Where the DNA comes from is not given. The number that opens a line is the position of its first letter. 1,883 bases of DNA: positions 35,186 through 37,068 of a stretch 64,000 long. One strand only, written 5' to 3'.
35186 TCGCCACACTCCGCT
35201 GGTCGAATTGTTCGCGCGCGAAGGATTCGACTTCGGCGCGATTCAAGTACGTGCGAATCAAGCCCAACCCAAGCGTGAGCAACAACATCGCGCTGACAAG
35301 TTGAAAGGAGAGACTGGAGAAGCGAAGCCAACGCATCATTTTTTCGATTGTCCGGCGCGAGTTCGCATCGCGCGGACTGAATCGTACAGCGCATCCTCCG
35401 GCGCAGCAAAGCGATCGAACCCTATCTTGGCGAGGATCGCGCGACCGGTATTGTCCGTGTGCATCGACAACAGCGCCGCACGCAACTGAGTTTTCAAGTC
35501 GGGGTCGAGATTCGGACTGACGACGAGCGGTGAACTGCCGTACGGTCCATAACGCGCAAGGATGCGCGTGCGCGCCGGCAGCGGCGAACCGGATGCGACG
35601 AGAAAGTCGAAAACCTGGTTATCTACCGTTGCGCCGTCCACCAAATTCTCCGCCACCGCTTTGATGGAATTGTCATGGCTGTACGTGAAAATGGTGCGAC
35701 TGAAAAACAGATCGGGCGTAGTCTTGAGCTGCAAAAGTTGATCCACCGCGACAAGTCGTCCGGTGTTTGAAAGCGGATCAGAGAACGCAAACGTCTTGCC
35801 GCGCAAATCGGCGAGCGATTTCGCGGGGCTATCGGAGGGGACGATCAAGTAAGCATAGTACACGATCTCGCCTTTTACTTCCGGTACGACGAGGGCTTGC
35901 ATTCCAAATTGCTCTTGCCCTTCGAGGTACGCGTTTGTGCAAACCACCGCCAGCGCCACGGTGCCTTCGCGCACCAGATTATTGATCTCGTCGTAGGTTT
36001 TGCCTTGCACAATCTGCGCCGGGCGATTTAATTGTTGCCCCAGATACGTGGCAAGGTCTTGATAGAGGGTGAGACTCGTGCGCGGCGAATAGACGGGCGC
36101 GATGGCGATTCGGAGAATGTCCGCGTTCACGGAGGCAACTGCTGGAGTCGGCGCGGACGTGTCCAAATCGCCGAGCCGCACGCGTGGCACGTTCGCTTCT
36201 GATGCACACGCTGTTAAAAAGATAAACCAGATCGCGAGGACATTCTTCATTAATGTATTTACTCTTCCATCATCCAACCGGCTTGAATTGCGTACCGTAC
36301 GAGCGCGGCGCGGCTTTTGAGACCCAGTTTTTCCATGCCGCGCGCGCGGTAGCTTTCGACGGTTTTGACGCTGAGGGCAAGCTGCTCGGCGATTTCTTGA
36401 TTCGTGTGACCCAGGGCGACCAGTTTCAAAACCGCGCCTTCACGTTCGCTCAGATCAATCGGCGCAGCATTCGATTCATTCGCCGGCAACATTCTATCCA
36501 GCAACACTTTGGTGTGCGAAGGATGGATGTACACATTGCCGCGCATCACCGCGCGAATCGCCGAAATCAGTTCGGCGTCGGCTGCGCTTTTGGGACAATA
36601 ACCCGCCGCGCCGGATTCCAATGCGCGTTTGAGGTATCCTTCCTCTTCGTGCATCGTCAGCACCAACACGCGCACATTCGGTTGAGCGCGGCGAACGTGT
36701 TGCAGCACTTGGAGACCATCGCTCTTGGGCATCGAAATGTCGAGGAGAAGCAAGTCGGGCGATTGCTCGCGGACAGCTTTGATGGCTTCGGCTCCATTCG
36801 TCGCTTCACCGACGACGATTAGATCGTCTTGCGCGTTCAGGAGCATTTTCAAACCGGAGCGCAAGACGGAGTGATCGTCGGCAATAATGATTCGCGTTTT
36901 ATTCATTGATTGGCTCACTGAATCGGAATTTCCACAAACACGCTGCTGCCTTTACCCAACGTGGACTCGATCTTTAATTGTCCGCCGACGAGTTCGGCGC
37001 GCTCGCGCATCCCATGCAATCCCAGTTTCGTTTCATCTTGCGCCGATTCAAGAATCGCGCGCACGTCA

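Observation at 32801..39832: Two tandem paralogous binding-protein / kinase / regulator triplets: a split, NarL-type analogue of TtrSR and AioXSR/ArxXSR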

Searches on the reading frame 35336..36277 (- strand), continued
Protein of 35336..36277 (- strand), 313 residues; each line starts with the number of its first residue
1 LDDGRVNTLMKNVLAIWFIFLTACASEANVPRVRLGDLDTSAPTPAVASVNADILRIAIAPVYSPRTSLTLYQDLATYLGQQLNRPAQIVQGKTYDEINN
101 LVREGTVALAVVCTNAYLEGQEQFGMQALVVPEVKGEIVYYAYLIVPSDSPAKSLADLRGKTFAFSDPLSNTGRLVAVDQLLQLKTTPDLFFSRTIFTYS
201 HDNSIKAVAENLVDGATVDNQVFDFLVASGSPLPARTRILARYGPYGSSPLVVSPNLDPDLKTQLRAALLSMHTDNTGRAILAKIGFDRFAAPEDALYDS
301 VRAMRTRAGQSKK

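Call 79: search_protein_families(library=ncbifam, proteins=[L085:16221-18842:+, L084:7373-9940:+], max_evalue=1e-20)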
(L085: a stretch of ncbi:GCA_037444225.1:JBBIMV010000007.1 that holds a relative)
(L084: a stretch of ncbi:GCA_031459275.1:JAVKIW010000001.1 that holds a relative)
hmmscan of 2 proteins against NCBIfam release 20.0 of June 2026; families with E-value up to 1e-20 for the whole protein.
L085:16221-18842:+ (873 aa): 17 families
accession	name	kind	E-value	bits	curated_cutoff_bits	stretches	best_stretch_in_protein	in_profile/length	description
NF012032.0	PRK15488.1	equivalog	2.5e-104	349.9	694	1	6-548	3-531/759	thiosulfate reductase PhsA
TIGR02166.1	dmsA_ynfE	subfamily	8.5e-92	308.5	777.7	1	6-392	1-399/794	DMSO/selenate family reductase complex A subunit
NF041714.1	arsenate_red_ArrA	equivalog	1.1e-85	288.4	1600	1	6-530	3-552/848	arsenate respiratory reductase molybdopterin-containing subunit ArrA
TIGR01591.1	Fdh-alpha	equivalog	4.7e-64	216.6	666.25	1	51-553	1-486/672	formate dehydrogenase subunit alpha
NF011566.1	PRK14990.1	exception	2.2e-62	211.2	1600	1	216-548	227-581/814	dimethylsulfoxide reductase subunit A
NF041884.1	selenate_YnfF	exception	1.4e-59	201.8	1650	1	7-562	2-572/798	selenate/tellurate reductase subunit YnfF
NF041783.2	mnquin_red_QrcB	equivalog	2.4e-59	201.2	440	1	39-546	32-505/695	menaquinone reductase molybdopterin-binding-like subunit QrcB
NF041885.1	selenate_YnfE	exception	2.2e-58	197.8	1675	1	6-546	3-566/805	selenate/tellurate reductase subunit YnfE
TIGR00509.1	bisC_fam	subfamily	1.2e-53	182.5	1017.55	1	112-551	39-512/772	molybdopterin guanine dinucleotide-containing S/N-oxide reductase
TIGR03479.1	DMSO_red_II_alp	subfamily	8.9e-46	156.4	984.75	1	51-305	61-307/913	molybdopterin-dependent oxidoreductase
NF047855.1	AssmNtatRedNasC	equivalog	2.3e-43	148.5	1100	1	99-387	59-339/708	assimilatory nitrate reductase catalytic subunit NasC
NF011682.0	PRK15102.1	equivalog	3.9e-38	131.1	909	1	228-389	234-395/829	trimethylamine-N-oxide reductase TorA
TIGR02164.1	torA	equivalog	5.5e-35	120.7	1465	1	228-389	230-391/824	trimethylamine-N-oxide reductase TorA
NF011567.1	PRK14991.1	equivalog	1.6e-29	102.3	1750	0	745-837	873-964/1022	tetrathionate reductase subunit TtrA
TIGR01553.1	formate-DH-alph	equivalog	2.4e-28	98.4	814.2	0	217-306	218-305/1009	formate dehydrogenase-N subunit alpha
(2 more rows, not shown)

L084:7373-9940:+ (855 aa): 14 families
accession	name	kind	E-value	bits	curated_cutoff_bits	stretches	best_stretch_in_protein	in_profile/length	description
NF012032.0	PRK15488.1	equivalog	7.2e-74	249.1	694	1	1-292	1-282/759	thiosulfate reductase PhsA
TIGR03479.1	DMSO_red_II_alp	subfamily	5.9e-40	137.1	984.75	1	87-443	105-469/913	molybdopterin-dependent oxidoreductase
TIGR01591.1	Fdh-alpha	equivalog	6.1e-40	137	666.25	1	52-291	3-238/672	formate dehydrogenase subunit alpha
TIGR01553.1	formate-DH-alph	equivalog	5.3e-38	130.4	814.2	0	231-438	244-439/1009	formate dehydrogenase-N subunit alpha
TIGR02166.1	dmsA_ynfE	subfamily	6.5e-38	130.3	777.7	1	3-291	1-299/794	DMSO/selenate family reductase complex A subunit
NF041783.2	mnquin_red_QrcB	equivalog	6.1e-37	127.1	440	0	44-280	49-281/695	menaquinone reductase molybdopterin-binding-like subunit QrcB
NF041714.1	arsenate_red_ArrA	equivalog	2.8e-36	125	1600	1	2-278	2-283/848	arsenate respiratory reductase molybdopterin-containing subunit ArrA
NF041513.1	formate_DH_Act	exception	1e-31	109.6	1400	0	228-300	232-304/1067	formate dehydrogenase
TIGR00509.1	bisC_fam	subfamily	9.7e-29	100.1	1017.55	0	117-292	69-260/772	molybdopterin guanine dinucleotide-containing S/N-oxide reductase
NF010055.0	PRK13532.1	equivalog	1.6e-26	92.9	904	1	1-568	1-545/830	nitrate reductase catalytic subunit NapA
NF047855.1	AssmNtatRedNasC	equivalog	4.1e-26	91.5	1100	0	78-292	53-264/708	assimilatory nitrate reductase catalytic subunit NasC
TIGR01706.1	NAPA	equivalog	5.3e-23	81.3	930.55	0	2-569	1-546/830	periplasmic nitrate reductase subunit alpha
NF041885.1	selenate_YnfE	exception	1.2e-21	76.3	1675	0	4-291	4-306/805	selenate/tellurate reductase subunit YnfE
NF041884.1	selenate_YnfF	exception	3.1e-21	75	1650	0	4-291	2-299/798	selenate/tellurate reductase subunit YnfF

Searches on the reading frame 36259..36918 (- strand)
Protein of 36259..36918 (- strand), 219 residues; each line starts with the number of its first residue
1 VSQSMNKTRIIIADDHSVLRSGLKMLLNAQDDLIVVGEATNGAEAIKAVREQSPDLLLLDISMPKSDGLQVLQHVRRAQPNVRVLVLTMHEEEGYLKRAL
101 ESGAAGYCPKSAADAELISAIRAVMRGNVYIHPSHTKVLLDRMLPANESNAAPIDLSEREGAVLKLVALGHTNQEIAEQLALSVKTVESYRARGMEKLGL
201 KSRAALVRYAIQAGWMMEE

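Call 4: search_protein_families(library=pfam, proteins=[window:36259-36918:-], max_evalue=0.01)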
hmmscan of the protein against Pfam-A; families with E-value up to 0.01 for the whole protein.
window:36259-36918:- (219 aa): 6 families
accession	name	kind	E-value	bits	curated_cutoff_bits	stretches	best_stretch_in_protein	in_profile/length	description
PF00072.30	Response_reg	-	7.2e-30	103.9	30.2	1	10-122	1-111/111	Response regulator receiver domain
PF00196.25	GerE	-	8.4e-18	64.2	23.5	1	156-210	3-57/57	Bacterial regulatory proteins, luxR family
PF08281.18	Sigma70_r4_2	-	8.1e-09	35.4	25.7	1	156-198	11-54/54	Sigma-70, region 4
PF04545.22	Sigma70_r4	-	0.00039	20.3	24.1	1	156-198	5-48/50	Sigma-70, region 4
PF13384.12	HTH_23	-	0.0016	18.6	24.6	1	162-193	9-40/50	Homeodomain-like domain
PF13551.12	HTH_29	-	0.0037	17.8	28.1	0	162-193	3-35/64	Winged helix-turn helix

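Call 5: search_protein_families(library=ncbifam, proteins=[window:36259-36918:-], max_evalue=0.01)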
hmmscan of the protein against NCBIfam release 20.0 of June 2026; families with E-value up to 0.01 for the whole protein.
window:36259-36918:- (219 aa): 124 families (the best 25 are shown)
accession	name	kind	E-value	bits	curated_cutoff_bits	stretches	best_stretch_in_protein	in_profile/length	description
NF052445.1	RespRegMctR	equivalog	3.7e-50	170.2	300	1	9-214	3-203/205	two-component system response regulator MctR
NF007018.1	PRK09483.1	equivalog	5.8e-46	156.9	280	1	10-216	4-209/217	UvrY/SirA/GacA family response regulator transcription factor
NF011896.0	PRK15369.1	equivalog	2.5e-45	154.7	242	1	6-213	2-207/211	two component system response regulator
NF007935.0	PRK10651.1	equivalog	3.4e-42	144.1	250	1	5-206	4-206/216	two-component system response regulator NarL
NF047785.1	respo_reg_MadR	equivalog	6.6e-39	133.4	300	1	9-214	2-207/209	MadR family response regulator transcription factor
NF007403.0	PRK09935.1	equivalog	1.2e-35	123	271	1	5-210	1-204/210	fimbria biosynthesis transcriptional regulator FimZ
NF007419.0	PRK09958.1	equivalog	1.2e-30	106.7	251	1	10-211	3-199/204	acid-sensing system DNA-binding response regulator EvgA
NF007708.0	PRK10403.1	equivalog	5.7e-30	104.4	343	1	7-206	6-204/215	nitrate/nitrite response regulator protein NarP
NF007685.0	PRK10360.1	equivalog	2.3e-29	102.6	258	1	10-209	4-191/196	response regulator transcription factor UhpA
NF008098.0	PRK10840.1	equivalog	2.1e-28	99.3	235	1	5-210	1-205/216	response regulator transcription factor RcsB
NF006900.1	PRK09390.1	equivalog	5.8e-24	84.7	255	1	7-214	4-201/203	response regulator FixJ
TIGR02875.1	spore_0_A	equivalog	7.5e-24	84.4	200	1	7-134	2-127/262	sporulation transcription factor Spo0A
NF041830.1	RR_TF_ErdR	exception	1.2e-22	80.7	390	1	9-204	3-199/213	response regulator transcription factor ErdR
NF001965.0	PRK00742.1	subfamily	1.3e-22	80.6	293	1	6-128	2-134/357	chemotaxis-specific protein-glutamate methyltransferase CheB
NF041367.1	CheY_Halo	equivalog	4.8e-22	78.5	200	1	10-124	1-113/114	chemotaxis protein CheY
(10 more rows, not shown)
